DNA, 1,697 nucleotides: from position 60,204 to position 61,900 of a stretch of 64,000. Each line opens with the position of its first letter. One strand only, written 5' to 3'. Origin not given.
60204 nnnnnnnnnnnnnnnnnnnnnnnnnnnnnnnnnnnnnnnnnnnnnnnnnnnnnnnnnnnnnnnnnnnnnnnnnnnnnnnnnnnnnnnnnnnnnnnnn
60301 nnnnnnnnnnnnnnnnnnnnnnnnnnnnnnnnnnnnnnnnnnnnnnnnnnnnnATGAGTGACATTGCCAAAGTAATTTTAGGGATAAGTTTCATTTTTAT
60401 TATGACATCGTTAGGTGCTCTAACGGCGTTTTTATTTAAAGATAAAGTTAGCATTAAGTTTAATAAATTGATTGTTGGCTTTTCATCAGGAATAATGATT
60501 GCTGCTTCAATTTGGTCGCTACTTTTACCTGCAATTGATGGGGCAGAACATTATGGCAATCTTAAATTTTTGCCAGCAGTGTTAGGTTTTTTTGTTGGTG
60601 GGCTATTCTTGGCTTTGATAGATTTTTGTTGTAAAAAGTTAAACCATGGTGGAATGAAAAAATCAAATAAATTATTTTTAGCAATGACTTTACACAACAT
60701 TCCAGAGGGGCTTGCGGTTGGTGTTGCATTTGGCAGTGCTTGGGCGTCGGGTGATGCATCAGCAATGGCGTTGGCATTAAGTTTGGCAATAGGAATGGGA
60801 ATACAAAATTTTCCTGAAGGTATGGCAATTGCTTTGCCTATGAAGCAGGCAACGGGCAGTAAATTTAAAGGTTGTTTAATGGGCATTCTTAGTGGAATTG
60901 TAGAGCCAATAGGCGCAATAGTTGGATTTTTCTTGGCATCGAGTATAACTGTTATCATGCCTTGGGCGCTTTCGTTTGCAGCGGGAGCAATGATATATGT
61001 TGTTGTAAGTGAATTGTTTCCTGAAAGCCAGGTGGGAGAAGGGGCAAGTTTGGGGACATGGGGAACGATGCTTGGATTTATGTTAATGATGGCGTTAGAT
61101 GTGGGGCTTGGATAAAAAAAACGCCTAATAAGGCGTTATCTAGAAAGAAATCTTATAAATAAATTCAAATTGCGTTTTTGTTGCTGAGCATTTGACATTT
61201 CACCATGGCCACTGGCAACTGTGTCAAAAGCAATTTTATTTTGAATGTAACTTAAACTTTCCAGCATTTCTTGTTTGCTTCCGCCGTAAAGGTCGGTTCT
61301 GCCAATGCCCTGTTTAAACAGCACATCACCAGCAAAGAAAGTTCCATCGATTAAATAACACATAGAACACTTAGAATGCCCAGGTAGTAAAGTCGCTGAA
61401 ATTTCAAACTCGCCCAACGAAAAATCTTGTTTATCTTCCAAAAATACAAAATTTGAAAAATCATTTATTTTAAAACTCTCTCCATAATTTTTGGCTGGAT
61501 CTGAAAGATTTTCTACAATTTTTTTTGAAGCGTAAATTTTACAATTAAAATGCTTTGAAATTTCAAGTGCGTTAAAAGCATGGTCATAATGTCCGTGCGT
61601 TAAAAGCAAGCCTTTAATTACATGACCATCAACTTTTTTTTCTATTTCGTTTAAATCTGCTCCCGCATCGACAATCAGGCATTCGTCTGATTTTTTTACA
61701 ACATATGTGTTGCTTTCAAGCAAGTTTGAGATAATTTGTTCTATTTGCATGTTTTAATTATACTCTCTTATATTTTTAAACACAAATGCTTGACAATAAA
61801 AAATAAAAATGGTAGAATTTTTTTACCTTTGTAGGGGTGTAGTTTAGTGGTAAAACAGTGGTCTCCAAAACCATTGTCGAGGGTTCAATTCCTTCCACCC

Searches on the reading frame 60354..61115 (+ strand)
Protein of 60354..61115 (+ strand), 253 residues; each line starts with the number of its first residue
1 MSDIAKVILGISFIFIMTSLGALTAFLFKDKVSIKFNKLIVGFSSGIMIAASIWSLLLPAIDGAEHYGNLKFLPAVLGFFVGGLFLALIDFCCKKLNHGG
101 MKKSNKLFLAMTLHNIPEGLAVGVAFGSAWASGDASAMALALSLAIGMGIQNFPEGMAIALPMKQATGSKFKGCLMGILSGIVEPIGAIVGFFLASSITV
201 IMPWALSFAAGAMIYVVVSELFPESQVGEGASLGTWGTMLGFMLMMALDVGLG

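Call 60: search_protein_families(library=pfam, proteins=[window:60354-61115:+], max_evalue=0.01)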
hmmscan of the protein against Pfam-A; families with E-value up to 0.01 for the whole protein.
window:60354-61115:+ (253 aa): 1 family
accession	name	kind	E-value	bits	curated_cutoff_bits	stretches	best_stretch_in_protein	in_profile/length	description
PF02535.28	Zip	-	8e-20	71.7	35.1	2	107-248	181-322/323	ZIP Zinc transporter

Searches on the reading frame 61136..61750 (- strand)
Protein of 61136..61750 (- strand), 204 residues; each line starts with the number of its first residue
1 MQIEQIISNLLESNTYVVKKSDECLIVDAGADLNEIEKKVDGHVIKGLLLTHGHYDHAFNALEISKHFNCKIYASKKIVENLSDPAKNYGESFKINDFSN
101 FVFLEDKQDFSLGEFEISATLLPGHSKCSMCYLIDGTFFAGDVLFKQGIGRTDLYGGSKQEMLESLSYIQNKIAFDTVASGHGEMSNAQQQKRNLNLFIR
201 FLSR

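Call 60: search_protein_families(library=pfam, proteins=[window:61136-61750:-], max_evalue=0.01)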
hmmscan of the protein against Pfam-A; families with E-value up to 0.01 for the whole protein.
window:61136-61750:- (204 aa): 2 families
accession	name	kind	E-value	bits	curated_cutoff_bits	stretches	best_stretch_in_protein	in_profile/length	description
PF00753.33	Lactamase_B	-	1.2e-26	94.3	22.7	1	12-171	5-186/196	Metallo-beta-lactamase superfamily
PF12706.13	Lactamase_B_2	-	1.4e-07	31.8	27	1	27-144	5-144/200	Beta-lactamase superfamily domain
